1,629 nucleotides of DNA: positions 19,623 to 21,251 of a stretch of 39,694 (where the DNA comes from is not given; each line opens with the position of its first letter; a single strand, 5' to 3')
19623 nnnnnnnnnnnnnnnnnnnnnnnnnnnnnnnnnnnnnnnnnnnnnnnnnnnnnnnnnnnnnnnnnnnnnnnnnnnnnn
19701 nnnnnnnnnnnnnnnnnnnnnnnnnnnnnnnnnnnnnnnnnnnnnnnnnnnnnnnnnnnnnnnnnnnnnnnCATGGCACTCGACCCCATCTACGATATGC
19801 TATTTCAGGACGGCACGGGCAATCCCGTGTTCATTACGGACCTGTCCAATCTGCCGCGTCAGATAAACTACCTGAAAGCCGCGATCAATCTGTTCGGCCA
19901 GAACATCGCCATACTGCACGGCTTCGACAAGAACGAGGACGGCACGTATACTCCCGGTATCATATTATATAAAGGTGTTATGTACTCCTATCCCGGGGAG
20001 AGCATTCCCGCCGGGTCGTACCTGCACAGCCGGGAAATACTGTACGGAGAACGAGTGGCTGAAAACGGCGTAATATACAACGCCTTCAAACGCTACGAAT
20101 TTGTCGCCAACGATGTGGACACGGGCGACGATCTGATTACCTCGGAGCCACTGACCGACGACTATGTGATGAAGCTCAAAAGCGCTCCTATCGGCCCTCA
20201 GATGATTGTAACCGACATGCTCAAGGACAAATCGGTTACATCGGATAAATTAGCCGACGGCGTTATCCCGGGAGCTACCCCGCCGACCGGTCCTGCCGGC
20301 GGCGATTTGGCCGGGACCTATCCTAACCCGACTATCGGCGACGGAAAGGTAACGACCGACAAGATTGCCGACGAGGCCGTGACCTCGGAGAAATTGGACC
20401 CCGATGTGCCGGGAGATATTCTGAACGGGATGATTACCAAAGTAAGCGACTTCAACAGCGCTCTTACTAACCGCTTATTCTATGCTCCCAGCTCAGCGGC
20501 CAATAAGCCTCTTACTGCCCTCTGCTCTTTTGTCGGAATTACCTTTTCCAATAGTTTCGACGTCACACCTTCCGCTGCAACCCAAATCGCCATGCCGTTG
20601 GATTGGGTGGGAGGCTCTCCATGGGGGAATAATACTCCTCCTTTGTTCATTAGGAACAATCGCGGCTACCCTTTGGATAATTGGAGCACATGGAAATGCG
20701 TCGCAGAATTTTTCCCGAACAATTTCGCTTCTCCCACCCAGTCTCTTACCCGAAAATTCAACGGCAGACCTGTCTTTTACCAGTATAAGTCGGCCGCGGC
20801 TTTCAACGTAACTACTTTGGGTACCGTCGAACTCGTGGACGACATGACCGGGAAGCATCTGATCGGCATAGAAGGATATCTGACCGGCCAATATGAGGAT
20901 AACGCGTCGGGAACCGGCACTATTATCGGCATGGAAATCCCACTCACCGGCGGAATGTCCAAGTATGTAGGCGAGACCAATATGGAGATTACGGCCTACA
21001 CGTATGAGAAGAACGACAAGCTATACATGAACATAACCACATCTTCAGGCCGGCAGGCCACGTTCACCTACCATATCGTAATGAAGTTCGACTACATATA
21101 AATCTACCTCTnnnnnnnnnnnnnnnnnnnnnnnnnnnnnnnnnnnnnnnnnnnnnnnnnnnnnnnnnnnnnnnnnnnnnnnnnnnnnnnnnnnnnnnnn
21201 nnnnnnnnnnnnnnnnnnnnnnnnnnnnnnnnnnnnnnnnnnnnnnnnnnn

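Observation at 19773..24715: Tail-fibre cassette: two paralogous fibres plus a small gene sharing identical DNA blocks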

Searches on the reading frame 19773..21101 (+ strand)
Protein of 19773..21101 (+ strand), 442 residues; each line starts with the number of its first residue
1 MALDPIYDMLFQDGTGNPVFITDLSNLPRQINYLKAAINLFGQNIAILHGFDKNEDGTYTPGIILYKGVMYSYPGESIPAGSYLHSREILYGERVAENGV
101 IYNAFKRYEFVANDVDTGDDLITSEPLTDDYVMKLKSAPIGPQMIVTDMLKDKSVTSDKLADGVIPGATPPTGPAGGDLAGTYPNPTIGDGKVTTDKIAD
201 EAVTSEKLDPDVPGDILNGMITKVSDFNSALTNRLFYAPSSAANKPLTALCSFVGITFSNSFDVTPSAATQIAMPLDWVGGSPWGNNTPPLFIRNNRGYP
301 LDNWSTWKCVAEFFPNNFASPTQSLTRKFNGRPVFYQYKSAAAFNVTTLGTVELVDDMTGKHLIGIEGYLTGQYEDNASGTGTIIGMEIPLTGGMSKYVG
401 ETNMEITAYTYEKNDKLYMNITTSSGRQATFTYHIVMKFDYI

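Call 7: search_protein_families(library=pfam, proteins=[window:19773-21101:+], max_evalue=0.01)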
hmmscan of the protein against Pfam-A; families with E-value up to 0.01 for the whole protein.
window:19773-21101:+ (442 aa): 1 family
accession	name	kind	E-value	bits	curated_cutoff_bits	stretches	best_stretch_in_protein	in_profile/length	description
PF19264.4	DUF5907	-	0.0054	17.3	27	0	177-203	15-41/80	Repeat of unknown function (DUF5907)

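Call 8: search_protein_families(library=phrogs, proteins=[window:19773-21101:+], max_evalue=0.01)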
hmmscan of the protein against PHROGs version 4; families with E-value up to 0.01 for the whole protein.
window:19773-21101:+ (442 aa): 3 families
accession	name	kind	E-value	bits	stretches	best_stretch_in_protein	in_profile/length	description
phrog_892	-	tail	6.7e-06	25.9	1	187-211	344-368/782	tail fiber protein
phrog_28023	-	unknown function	0.00043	21.2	1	139-190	9-61/207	-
phrog_28766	-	tail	0.0017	17.8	1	119-210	128-218/472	tail fiber protein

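Call 31: find_related_loci(query=window:19773-21101:+, collection=genome_contigs, flank=10000)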
Query window:19773-21101:+ (442 aa) in genome_contigs; peptide patterns used: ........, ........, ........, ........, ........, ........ (x = any residue, [..] = any of these).
46 stretches matched a pattern, but none encodes a relative of the query by tblastn (E <= 1e-3).

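Call 34: find_homologous_proteins(query=window:19773-21101:+, max_evalue=0.001)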
Query window:19773-21101:+ (442 aa): 1220 proteins with E <= 0.001 among 6299 candidates; the best 120 are listed.
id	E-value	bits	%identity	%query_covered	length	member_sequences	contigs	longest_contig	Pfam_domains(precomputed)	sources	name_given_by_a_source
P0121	0.0e+0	1012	100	100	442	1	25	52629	-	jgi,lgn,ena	jgi:hypothetical protein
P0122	0.0e+0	1010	100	100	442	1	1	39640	-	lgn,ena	-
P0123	0.0e+0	1009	100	100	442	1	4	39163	-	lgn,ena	-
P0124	2.0e-298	1007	100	100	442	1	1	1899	-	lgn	-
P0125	2.8e-298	1007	100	100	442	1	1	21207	-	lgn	-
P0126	3.1e-298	1007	99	100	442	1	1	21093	-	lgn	-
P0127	3.2e-298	1007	100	100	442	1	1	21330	-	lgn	-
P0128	3.3e-298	1006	100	100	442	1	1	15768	-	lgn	-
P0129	5.2e-298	1006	99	100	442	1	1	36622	-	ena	-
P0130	6.3e-298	1006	99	100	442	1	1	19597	-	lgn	-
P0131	1.0e-297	1005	99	100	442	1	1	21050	-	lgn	-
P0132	1.1e-297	1005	99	100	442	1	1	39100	-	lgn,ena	-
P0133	1.4e-297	1004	99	100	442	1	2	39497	-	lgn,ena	-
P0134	1.8e-297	1004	99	100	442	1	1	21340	-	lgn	-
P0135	3.4e-297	1003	99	100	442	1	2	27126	-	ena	-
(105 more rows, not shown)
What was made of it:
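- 19773..21101 (+): Fibre 1 (442 aa): N-terminal anchor, one DUF5907 unit, a knob-like domain and its own tip. It is highly conserved: 92-100% identity and nearly always 442 aa in more than 120 clusters (call 34).
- Recurrent Logan contigs of about 21 kb suggest a systematic break at this locus (call 34).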

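Call 78: search_dna_similar(query=window:19773-21101:+, collection=phages, mode=protein, max_rows=10)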
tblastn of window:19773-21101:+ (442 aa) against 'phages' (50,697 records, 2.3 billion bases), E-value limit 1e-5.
Records with a match: 1; places in all: 1; records where one place covers at least 80% of the query: 0.
Best place of each record, by identity: <60% 1.
By first word of the organism name: Bacteriophage 1.
By host as written in the record: - 1.
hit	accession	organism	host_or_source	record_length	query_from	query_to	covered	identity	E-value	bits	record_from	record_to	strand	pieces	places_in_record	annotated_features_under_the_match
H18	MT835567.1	Bacteriophage sp.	human fecal samples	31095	14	219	47%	29.0%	5e-7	58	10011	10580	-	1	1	record has no annotation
